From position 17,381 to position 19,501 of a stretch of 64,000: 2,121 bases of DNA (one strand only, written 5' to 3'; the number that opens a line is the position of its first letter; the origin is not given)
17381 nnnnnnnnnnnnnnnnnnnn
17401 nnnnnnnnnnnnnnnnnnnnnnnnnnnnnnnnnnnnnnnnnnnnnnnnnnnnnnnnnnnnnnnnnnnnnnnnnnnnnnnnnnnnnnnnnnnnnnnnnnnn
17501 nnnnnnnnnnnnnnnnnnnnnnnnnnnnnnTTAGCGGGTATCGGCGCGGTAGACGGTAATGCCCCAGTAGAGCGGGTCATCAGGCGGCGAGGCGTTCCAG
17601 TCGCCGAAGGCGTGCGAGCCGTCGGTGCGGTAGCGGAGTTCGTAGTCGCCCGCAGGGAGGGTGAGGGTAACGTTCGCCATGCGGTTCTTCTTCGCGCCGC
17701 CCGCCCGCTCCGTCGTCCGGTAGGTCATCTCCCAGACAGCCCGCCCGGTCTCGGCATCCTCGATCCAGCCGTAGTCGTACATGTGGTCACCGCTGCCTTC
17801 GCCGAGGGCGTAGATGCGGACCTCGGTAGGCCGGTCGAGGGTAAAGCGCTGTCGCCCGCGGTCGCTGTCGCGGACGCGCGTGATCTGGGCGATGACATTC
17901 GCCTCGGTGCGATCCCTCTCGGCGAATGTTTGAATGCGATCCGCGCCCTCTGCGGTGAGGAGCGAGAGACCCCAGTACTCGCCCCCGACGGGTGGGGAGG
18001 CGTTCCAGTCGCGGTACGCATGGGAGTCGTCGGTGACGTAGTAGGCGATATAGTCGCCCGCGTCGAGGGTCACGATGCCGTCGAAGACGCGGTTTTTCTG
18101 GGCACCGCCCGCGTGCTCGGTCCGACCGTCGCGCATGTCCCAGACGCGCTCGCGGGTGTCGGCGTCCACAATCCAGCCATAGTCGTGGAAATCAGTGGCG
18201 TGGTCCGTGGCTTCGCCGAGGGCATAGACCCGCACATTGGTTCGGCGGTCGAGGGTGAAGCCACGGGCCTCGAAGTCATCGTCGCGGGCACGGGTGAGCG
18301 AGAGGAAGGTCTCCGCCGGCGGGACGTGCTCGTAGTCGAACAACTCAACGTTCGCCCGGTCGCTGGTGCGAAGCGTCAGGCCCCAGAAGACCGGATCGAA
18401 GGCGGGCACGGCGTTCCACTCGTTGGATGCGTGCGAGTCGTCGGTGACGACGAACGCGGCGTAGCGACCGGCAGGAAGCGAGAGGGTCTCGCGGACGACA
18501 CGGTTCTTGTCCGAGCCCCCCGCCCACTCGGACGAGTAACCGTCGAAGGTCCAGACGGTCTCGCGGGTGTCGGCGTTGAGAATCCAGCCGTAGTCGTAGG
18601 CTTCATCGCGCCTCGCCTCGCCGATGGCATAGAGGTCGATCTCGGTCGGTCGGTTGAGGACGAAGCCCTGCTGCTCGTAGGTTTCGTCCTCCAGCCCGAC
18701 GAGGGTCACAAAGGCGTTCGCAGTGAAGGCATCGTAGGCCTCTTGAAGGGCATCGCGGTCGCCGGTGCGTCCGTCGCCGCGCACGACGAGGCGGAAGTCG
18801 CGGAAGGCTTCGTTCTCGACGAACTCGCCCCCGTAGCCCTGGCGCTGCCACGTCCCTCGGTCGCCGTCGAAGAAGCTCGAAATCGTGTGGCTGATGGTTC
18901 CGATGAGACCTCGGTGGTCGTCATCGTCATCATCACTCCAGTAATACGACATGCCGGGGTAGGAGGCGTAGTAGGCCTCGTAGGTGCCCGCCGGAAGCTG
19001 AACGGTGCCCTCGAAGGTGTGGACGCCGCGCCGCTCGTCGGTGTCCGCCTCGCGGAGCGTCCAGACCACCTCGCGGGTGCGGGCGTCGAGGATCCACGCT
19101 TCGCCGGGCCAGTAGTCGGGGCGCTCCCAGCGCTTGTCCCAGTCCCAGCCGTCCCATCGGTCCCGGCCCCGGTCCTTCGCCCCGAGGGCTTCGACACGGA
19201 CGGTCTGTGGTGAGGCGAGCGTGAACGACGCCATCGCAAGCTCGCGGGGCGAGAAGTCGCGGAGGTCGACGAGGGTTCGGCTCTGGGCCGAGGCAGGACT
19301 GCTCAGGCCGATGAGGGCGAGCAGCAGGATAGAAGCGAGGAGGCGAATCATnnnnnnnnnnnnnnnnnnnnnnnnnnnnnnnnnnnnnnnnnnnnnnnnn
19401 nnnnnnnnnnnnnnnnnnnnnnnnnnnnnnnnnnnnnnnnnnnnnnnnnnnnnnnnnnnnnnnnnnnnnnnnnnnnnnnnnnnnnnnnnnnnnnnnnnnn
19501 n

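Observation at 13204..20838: Mixed sigma54 operon linking a beta-lactamase-fold protein, an unknown repeat protein, a 90-aa protein, a MacB-type permease, a DUF4097 protein and the only ATPase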

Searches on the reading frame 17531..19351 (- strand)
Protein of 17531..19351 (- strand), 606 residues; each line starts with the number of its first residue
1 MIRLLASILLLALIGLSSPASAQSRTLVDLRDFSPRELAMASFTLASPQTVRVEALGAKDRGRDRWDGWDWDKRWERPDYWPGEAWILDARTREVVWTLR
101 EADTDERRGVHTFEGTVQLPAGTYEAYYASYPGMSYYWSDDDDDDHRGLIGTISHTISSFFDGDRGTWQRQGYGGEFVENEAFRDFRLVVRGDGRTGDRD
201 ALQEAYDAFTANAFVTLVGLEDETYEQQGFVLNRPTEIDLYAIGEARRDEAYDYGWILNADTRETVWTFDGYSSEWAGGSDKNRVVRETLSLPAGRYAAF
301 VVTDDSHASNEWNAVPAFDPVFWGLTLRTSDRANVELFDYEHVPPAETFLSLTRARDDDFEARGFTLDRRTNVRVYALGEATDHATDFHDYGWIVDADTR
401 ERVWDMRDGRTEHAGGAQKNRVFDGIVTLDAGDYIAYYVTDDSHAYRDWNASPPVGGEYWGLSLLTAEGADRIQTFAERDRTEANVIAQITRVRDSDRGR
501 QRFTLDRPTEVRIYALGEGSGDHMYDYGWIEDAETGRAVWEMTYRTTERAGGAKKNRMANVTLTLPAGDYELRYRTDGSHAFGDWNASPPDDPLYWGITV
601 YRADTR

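Call 4: search_protein_families(library=pfam, proteins=[window:17531-19351:-], max_evalue=0.01)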
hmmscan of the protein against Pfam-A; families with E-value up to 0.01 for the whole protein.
window:17531-19351:- (606 aa): 2 families
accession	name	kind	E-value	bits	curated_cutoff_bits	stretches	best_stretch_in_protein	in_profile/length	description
PF16405.10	DUF5013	-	0.00027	21.6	28.5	0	269-311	49-90/149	Domain of unknown function (DUF5013)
PF22058.2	X25_BaPul_like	-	0.0065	17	27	0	109-125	31-47/87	Pullulanase X25 domain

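Call 8: search_protein_families(library=ncbifam, proteins=[window:17531-19351:-], max_evalue=0.01)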
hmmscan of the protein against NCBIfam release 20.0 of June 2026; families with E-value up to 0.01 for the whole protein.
window:17531-19351:- (606 aa): 0 families

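Call 13: find_homologous_proteins(query=window:17531-19351:-)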
Query window:17531-19351:- (606 aa): 1948 proteins with E <= 0.001 among 8000 candidates; the best 120 are listed.
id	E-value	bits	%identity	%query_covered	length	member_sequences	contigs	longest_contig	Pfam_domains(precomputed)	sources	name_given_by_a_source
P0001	0.0e+0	1397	100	100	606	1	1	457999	-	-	-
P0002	0.0e+0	1013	74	100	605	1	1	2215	-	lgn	-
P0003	1.9e-294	996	73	96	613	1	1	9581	-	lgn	-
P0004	8.2e-229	779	46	100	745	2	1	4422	PF16561.12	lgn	-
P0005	6.9e-203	694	47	97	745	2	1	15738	-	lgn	-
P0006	2.5e-199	682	54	98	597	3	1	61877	-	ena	-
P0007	6.0e-197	674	55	97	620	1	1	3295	-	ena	-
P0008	6.0e-196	671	51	99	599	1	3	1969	-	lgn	-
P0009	2.3e-194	666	53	97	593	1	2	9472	-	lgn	-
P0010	8.4e-194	664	41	99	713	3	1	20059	-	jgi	-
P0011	9.4e-191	654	35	96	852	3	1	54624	-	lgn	-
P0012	7.1e-185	634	54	96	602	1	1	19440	-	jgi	jgi:hypothetical protein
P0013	1.6e-181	623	38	99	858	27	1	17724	PF25942.1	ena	-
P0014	6.7e-179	615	51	99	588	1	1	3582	-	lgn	-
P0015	1.2e-170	587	49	99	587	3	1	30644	-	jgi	jgi:hypothetical protein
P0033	3.2e-167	576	51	99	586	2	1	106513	-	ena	-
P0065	1.4e-164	567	45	100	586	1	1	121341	-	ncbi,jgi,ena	-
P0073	5.4e-164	565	48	97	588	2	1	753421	-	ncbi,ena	-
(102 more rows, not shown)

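Call 14: find_encoding_contigs(protein=P0073, flank=10000, max_places=2)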
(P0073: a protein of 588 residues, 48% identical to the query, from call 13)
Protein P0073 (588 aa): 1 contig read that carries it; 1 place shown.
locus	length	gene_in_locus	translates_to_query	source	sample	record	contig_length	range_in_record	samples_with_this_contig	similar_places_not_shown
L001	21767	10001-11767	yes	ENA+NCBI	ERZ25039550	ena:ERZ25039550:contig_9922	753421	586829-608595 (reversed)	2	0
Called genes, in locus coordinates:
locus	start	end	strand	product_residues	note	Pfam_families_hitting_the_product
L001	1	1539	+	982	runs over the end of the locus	PF05345:He_PIG (faint), PF01839:FG-GAP (faint), PF13517:FG-GAP_3, PF17963:Big_9 (weak), PF18911:PKD_4, PF22352:K319L-like_PKD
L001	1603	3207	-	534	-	-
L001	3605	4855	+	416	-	PF02812:ELFV_dehydrog_N, PF00208:ELFV_dehydrog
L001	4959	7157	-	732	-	-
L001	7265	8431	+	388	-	PF02771:Acyl-CoA_dh_N, PF02770:Acyl-CoA_dh_M, PF00441:Acyl-CoA_dh_1, PF08028:Acyl-CoA_dh_2, PF22924:ACOX_C_alpha1 (faint)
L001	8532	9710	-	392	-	PF02771:Acyl-CoA_dh_N, PF02770:Acyl-CoA_dh_M, PF00441:Acyl-CoA_dh_1, PF08028:Acyl-CoA_dh_2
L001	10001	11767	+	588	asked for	-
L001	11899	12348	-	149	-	PF11969:DcpS_C, PF01230:HIT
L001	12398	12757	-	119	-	PF18291:HU-HIG, PF00216:Bac_DNA_binding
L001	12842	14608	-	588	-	PF17092:PCB_OB (faint), PF00575:S1, PF13509:S1_2 (faint), PF00575:S1, PF23459:S1_RRP5 (weak), PF00575:S1, PF23459:S1_RRP5 (weak), PF00575:S1, +1 more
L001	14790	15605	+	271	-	PF19861:DUF6335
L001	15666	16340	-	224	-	PF02224:Cytidylate_kin, PF13189:Cytidylate_kin2, PF13238:AAA_18, PF01202:SKI (faint), PF13207:AAA_17 (weak)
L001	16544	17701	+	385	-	-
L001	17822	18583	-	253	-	PF01479:S4, PF00849:PseudoU_synth_2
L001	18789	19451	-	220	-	PF04079:SMC_ScpB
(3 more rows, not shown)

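Call 15: find_encoding_contigs(protein=P0065, flank=10000, max_places=2)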
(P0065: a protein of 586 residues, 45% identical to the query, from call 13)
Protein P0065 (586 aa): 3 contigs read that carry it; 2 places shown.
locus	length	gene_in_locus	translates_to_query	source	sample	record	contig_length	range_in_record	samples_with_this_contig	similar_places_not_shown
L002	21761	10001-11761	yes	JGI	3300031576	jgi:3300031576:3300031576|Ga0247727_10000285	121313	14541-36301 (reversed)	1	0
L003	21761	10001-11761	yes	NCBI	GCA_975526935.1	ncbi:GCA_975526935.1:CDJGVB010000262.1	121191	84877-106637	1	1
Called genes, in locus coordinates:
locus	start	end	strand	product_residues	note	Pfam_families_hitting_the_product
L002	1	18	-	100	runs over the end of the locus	-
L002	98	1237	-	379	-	PF04389:Peptidase_M28, PF01546:Peptidase_M20, PF07687:M20_dimer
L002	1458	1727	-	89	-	PF12441:CopG_antitoxin (weak)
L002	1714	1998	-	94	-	PF04365:BrnT_toxin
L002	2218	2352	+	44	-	-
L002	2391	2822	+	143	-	PF14108:ABA4-like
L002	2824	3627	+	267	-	-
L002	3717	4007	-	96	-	-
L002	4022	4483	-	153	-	PF03412:Peptidase_C39, PF09778:Guanylate_cyc_2 (faint), PF11814:DUF3335 (faint), PF12385:Peptidase_C70, PF13529:Peptidase_C39_2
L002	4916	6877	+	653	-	PF01555:N6_N4_Mtase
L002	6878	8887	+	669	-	PF04851:ResIII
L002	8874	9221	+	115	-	PF08722:Tn7_TnsA-like_N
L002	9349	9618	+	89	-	PF13274:SocA_Panacea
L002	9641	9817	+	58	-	-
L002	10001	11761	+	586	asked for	-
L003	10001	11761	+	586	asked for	-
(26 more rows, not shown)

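Call 16: find_encoding_contigs(protein=P0006, flank=10000, max_places=2)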
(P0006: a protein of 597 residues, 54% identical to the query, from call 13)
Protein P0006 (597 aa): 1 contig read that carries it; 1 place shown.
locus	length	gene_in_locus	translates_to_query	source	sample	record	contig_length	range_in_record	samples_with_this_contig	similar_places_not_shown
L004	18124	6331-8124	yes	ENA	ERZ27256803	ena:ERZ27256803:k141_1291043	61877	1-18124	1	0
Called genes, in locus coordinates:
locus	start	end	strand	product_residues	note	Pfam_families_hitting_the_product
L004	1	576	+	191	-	?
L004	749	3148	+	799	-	PF12704:MacB_PCD, PF02687:FtsX, PF12704:MacB_PCD, PF02687:FtsX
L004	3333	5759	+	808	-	PF12704:MacB_PCD, PF02687:FtsX, PF12704:MacB_PCD, PF02687:FtsX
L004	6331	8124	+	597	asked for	-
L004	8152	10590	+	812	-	PF12704:MacB_PCD, PF02687:FtsX, PF12704:MacB_PCD (weak), PF02687:FtsX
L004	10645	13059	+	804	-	PF12704:MacB_PCD, PF02687:FtsX, PF12704:MacB_PCD (weak), PF02687:FtsX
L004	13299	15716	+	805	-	PF12704:MacB_PCD, PF02687:FtsX, PF12704:MacB_PCD, PF02687:FtsX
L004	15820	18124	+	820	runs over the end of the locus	PF12704:MacB_PCD, PF02687:FtsX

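Call 17: find_encoding_contigs(protein=P0003, flank=10000, max_places=2)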
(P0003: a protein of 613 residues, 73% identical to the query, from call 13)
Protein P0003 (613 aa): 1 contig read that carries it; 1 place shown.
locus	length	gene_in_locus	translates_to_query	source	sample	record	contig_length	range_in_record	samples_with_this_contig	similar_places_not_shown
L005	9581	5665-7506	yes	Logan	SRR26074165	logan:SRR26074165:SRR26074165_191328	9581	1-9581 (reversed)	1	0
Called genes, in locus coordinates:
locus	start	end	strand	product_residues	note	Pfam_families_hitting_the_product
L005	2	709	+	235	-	?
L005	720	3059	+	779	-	PF12704:MacB_PCD, PF02687:FtsX, PF12704:MacB_PCD, PF02687:FtsX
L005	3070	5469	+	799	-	PF12704:MacB_PCD, PF02687:FtsX, PF12704:MacB_PCD, PF02687:FtsX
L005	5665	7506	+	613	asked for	-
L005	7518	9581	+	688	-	?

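Call 18: find_encoding_contigs(protein=P0033, flank=10000, max_places=2)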
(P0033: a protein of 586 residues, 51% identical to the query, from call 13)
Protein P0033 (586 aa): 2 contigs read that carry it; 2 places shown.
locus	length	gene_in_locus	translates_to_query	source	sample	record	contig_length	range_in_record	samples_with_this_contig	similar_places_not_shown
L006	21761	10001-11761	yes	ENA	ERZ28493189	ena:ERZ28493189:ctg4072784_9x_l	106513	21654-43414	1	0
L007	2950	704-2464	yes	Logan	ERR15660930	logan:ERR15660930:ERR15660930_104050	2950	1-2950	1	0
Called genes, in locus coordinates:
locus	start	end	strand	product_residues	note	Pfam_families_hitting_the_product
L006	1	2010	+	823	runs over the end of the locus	PF12704:MacB_PCD, PF02687:FtsX, PF12704:MacB_PCD, PF02687:FtsX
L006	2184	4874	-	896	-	PF12704:MacB_PCD, PF02687:FtsX, PF12704:MacB_PCD, PF02687:FtsX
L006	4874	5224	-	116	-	PF03551:PadR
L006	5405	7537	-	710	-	-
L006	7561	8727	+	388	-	PF02771:Acyl-CoA_dh_N, PF02770:Acyl-CoA_dh_M, PF00441:Acyl-CoA_dh_1, PF08028:Acyl-CoA_dh_2, PF22924:ACOX_C_alpha1 (faint)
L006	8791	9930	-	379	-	PF02771:Acyl-CoA_dh_N, PF02770:Acyl-CoA_dh_M, PF00441:Acyl-CoA_dh_1, PF08028:Acyl-CoA_dh_2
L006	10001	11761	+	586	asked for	-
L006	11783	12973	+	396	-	PF00512:HisKA, PF02518:HATPase_c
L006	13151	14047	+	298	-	-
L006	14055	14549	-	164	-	PF11969:DcpS_C, PF01230:HIT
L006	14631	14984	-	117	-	PF18291:HU-HIG, PF00216:Bac_DNA_binding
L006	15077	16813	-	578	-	PF00575:S1, PF00575:S1, PF23459:S1_RRP5 (weak), PF00575:S1, PF23459:S1_RRP5 (weak), PF00575:S1, PF23459:S1_RRP5 (weak), PF00575:S1, +3 more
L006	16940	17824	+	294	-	PF19861:DUF6335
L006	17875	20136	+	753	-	PF07635:PSCyt1, PF12796:Ank_2, PF13857:Ank_5 (weak), PF00023:Ank (weak), PF12796:Ank_2, PF12796:Ank_2 (weak), PF13637:Ank_4 (weak), PF13243:SQHop_cyclase_C (weak), +2 more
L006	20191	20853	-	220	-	PF02224:Cytidylate_kin, PF13189:Cytidylate_kin2 (weak), PF13238:AAA_18, PF01202:SKI (faint), PF13207:AAA_17 (weak)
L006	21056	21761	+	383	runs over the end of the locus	-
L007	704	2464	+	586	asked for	-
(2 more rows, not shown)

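Call 19: find_encoding_contigs(protein=P0012, flank=10000, max_places=2)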
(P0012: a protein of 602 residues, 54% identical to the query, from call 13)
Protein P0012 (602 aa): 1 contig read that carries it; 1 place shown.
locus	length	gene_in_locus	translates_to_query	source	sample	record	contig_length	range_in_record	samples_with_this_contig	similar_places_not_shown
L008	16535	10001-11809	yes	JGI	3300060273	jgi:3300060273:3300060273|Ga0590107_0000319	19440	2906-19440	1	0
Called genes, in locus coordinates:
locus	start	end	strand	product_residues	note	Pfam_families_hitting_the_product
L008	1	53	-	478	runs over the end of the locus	PF00072:Response_reg, PF00158:Sigma54_activat, PF01078:Mg_chelatase (faint), PF14532:Sigma54_activ_2, PF07728:AAA_5 (weak), PF25601:AAA_lid_14, PF02954:HTH_8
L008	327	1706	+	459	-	PF25917:BSH_RND (weak), PF25967:RND-MFP_C, PF25975:CzcB_C (weak), PF25989:YknX_C (weak)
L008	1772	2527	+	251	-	PF00005:ABC_tran, PF02463:SMC_N (faint), PF13304:AAA_21 (faint)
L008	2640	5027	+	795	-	PF12704:MacB_PCD, PF02687:FtsX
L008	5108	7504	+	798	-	PF12704:MacB_PCD, PF02687:FtsX, PF12704:MacB_PCD, PF02687:FtsX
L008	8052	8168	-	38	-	-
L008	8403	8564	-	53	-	-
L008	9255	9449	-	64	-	-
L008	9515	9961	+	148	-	PF02687:FtsX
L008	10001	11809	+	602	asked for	-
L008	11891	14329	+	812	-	PF12704:MacB_PCD, PF02687:FtsX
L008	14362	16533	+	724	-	?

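Call 22: find_related_loci(query=A2, collection=genome_contigs, flank=10000)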
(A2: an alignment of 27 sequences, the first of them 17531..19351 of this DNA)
Query A2 (606 aa) in genome_contigs; peptide patterns used: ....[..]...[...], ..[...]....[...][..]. (x = any residue, [..] = any of these).
598 stretches matched a pattern (row limit reached: there are more); 571 encode a relative of the query (tblastn E <= 1e-3); the best 80 are kept; 80 distinct loci.
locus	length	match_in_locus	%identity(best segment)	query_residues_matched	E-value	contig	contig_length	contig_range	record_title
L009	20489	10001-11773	47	1-606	1e-168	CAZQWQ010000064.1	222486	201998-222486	MAG TPA_asm: uncultured Gemmatimonadaceae bacterium isolate binchicken_co165_283 genome assembly, contig: k141_387074, w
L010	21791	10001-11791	48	2-604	2e-166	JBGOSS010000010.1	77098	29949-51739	MAG: Gemmatimonadota bacterium isolate OBJ_0618_7090110_181 k141_2024762_length_77098_cov_38.2605, whole genome shotgun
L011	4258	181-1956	48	3-606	1e-168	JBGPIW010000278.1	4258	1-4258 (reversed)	MAG: Gemmatimonadota bacterium isolate OBJ_0618_7090110_324 k141_751254_length_4258_cov_78.3248, whole genome shotgun se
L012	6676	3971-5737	47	1-606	8e-164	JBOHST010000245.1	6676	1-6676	MAG: Gemmatimonadales bacterium isolate M3-S_metawrap_bin.151 k127_1469450, whole genome shotgun sequence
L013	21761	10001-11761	46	4-606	3e-163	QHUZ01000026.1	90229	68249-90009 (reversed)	MAG: Gemmatimonadetes bacterium isolate AG16 14_0903_16_40cm_scaffold_183_curated, whole genome shotgun sequence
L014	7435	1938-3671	46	3-603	6e-163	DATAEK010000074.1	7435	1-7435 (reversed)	MAG TPA_asm: Vicinamibacterales bacterium isolate SMAG_U6775 k141_1496509, whole genome shotgun sequence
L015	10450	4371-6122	46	3-604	3e-162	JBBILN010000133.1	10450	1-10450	MAG: bacterium isolate BQF270218_bin_21 NODE_2262_length_10450_cov_25.458105, whole genome shotgun sequence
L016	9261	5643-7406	46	3-606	4e-161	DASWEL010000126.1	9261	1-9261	MAG TPA_asm: Gemmatimonadales bacterium isolate SMAG_U2761 k141_1702761, whole genome shotgun sequence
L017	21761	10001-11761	49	18-604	1e-160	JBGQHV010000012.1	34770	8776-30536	MAG: Gemmatimonadota bacterium isolate OBJ2_061818_070_64 k141_2257942_length_34770_cov_21.8687, whole genome shotgun se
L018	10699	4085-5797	45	20-606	1e-160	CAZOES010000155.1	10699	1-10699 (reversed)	MAG TPA_asm: uncultured Gemmatimonadaceae bacterium isolate SRP237561_co1_305 genome assembly, contig: NODE_11879_length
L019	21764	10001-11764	46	3-606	7e-160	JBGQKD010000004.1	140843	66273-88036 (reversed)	MAG: Gemmatimonadota bacterium isolate OBJ2_061818_050_7 k141_1249918_length_140843_cov_15.3854, whole genome shotgun se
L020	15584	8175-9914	46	1-604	5e-160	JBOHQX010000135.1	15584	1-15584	MAG: bacterium isolate M3-S_metawrap_bin.56 k127_2588487, whole genome shotgun sequence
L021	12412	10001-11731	43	2-603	2e-158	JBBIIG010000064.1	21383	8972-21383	MAG: bacterium isolate BR1S70218_bin_133 NODE_2740_length_21383_cov_5.805748, whole genome shotgun sequence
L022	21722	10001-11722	43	1-606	6e-158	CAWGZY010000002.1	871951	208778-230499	MAG: uncultured Bacteroidetes bacterium isolate MFD01689.bin.1.50 genome assembly, contig: contig_24585, whole genome sh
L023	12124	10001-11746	45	23-603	6e-158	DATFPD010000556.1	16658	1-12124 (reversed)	MAG TPA_asm: Gemmatimonadaceae bacterium isolate SMAG_U9294 k141_726327, whole genome shotgun sequence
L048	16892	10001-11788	42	2-604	2e-153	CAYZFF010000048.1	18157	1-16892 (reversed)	MAG TPA_asm: uncultured Cytophagia bacterium isolate SRP173033_co1_156 genome assembly, contig: NODE_5693_length_18157_c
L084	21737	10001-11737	46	8-604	5e-146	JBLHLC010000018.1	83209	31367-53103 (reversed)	MAG: Rhodothermales bacterium isolate 3300054698_137 Ga0535670_0000211, whole genome shotgun sequence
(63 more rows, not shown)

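Call 32: predict_structure(alignment_id=A2)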
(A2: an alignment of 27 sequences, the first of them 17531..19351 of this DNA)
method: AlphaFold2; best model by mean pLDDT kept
length: 606 residues; sequences in the alignment: 27
mean_pLDDT: 84.4   pTM: 0.78
mean pLDDT of the five models: 84.4, 84.3, 83.2, 82.9, 82.3
residues with pLDDT >= 90: 340; 70-90: 170; 50-70: 44; < 50: 52
segments of 3 or more residues with pLDDT < 50: 17-21, 64-74, 138-171
pLDDT, mean of each block of 10 residues (from residue 1): 74 55 81 91 97 95 48 60 96 96 93 97 97 62 36 38 36 73 94 91 94 93 88 98 82 84 89 88 93 97 72 87 95 96 92 89 94 94 74 90 88 83 94 93 74 85 90 78 84 88 96 94 93 96 94 90 96 87 78 92 71
secondary structure, 60 per line:
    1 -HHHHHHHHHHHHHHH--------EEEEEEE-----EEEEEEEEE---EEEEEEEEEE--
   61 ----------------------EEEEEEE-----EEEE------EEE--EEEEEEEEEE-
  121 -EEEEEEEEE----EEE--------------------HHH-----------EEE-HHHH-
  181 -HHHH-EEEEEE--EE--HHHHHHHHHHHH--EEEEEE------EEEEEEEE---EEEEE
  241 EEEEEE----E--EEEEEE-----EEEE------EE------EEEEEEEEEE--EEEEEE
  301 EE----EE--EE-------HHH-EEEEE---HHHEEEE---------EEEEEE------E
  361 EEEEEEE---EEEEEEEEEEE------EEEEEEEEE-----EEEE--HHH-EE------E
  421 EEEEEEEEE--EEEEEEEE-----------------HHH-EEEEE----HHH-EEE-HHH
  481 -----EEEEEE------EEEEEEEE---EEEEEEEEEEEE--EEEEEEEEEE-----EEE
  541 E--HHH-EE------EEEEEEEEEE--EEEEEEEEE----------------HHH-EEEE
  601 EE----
elements in order: H2-16 E25-31 E37-45 E49-58 E83-89 E95-98 E105-107 E110-119 E122-130 E135-137 E172-174 H176-179 H182-185 E187-192 H199-210 E213-218 E225-232 E236-246 E254-259 E265-268 E283-292 E295-302 E324-328 E335-338 E348-353 E360-367 E371-381 E388-396 E402-405 E420-429 E432-439 E461-465 E474-476 E486-491 E498-505 E509-520 E523-532 E538-541 E556-565 E568-576 E597-602
